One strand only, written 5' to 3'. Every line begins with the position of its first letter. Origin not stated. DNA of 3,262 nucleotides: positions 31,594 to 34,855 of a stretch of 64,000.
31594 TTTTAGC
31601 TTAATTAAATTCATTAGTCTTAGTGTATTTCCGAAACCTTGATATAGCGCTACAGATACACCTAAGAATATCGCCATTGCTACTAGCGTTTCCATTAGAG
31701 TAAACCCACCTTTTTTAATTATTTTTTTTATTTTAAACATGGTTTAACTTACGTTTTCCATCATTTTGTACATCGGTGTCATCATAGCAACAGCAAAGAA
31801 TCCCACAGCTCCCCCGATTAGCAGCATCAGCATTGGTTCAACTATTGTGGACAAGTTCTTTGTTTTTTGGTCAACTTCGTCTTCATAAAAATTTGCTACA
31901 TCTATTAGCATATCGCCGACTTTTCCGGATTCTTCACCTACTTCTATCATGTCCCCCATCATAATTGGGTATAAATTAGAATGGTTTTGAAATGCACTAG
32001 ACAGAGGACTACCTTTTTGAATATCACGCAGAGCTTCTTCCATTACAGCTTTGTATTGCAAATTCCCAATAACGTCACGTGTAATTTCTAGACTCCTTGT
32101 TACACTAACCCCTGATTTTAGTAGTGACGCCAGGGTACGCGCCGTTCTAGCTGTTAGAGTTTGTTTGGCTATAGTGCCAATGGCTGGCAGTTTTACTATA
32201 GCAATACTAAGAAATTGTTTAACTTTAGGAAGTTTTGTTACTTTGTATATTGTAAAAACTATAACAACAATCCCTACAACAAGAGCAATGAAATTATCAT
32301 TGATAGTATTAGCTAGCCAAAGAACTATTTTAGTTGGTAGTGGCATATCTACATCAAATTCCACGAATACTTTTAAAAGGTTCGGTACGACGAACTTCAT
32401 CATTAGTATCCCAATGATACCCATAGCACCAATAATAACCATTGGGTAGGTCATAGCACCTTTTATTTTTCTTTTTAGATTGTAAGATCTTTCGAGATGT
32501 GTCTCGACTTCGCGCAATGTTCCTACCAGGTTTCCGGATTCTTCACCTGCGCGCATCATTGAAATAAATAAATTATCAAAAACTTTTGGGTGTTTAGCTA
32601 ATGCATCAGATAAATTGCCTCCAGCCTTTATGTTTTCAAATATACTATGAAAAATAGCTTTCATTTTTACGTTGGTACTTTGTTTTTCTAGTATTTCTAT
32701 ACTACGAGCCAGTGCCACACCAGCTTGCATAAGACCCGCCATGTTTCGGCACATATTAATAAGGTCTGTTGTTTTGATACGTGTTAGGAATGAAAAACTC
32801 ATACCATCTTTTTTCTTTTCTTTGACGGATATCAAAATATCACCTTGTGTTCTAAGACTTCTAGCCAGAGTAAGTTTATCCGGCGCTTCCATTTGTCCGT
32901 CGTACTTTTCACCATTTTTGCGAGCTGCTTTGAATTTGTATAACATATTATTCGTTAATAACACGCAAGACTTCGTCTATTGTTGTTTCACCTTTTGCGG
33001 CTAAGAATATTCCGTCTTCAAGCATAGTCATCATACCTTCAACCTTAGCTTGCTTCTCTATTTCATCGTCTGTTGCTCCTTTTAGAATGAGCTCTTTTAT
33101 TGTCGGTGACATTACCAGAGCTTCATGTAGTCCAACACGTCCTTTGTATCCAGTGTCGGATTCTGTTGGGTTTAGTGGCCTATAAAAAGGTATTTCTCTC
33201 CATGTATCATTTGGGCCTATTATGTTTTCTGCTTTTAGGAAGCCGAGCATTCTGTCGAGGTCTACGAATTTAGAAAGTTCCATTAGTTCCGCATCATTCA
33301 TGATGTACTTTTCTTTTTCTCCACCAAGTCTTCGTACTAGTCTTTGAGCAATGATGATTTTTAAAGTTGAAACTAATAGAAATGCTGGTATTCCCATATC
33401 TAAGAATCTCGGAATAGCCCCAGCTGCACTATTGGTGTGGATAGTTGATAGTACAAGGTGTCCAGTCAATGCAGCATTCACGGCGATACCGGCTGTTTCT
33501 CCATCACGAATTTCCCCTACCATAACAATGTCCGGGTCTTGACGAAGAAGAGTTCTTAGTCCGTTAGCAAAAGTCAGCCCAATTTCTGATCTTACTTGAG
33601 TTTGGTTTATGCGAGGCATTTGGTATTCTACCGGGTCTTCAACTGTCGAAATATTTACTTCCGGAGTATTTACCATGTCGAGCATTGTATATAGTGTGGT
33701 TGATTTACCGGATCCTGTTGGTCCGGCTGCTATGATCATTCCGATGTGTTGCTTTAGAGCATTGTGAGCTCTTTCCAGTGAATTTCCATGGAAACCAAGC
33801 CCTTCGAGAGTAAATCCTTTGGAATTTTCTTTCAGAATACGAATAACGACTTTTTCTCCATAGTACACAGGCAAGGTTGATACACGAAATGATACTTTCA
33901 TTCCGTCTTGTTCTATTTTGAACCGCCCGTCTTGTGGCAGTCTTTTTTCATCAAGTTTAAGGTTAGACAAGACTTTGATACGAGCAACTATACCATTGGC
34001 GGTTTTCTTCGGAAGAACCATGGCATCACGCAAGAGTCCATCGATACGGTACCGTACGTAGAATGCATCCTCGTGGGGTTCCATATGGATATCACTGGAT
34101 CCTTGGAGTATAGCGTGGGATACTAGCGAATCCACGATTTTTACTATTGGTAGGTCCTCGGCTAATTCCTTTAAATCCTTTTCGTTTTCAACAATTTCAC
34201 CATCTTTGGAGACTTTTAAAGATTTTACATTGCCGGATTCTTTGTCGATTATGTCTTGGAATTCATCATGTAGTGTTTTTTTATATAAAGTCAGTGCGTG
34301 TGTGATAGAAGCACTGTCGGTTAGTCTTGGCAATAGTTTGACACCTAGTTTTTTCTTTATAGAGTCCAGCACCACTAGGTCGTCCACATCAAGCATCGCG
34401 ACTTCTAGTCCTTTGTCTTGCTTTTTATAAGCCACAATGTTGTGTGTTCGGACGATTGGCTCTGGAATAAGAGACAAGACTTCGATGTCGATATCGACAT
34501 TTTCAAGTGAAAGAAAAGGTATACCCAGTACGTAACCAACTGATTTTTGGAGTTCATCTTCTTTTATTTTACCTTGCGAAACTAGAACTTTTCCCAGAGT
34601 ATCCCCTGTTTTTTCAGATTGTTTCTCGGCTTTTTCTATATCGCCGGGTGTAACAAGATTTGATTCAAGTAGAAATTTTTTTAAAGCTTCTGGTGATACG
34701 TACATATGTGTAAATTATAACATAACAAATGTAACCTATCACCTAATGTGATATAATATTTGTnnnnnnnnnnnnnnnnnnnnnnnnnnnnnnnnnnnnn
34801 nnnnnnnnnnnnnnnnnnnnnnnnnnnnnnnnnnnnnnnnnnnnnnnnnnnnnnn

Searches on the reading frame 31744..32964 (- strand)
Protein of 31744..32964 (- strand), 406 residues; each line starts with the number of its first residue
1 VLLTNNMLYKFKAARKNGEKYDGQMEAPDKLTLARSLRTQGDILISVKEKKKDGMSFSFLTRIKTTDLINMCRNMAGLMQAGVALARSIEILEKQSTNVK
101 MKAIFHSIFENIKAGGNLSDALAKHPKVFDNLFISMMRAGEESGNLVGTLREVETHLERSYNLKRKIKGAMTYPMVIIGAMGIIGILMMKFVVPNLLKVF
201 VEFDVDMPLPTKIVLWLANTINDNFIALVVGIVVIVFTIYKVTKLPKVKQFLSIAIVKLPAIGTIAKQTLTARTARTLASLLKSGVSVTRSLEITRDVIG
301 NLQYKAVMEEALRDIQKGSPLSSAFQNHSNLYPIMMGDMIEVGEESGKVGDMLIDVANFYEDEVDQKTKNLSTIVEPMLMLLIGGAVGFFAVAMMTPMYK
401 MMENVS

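Call 40: search_protein_families(library=pfam, proteins=[window:31744-32964:-], max_evalue=0.00001)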
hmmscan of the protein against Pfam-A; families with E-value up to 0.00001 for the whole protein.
window:31744-32964:- (406 aa): 1 family
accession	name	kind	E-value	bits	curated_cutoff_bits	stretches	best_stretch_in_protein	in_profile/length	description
PF00482.28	T2SSF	-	1.2e-58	197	25.2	2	72-194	2-125/125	Type II secretion system (T2SS), protein F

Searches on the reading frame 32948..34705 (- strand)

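Call 41: search_protein_families(library=pfam, proteins=[window:32948-34705:-], max_evalue=0.00001)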
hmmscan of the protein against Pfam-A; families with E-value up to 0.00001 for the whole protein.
window:32948-34705:- (585 aa): 2 families
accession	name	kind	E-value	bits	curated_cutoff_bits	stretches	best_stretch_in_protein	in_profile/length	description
PF00437.27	T2SSE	-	1.2e-118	396.4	24.9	1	181-581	2-370/370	Type II/IV secretion system protein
PF05157.20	MshEN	-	9.4e-12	45.2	23.1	1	60-143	1-85/90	MshEN domain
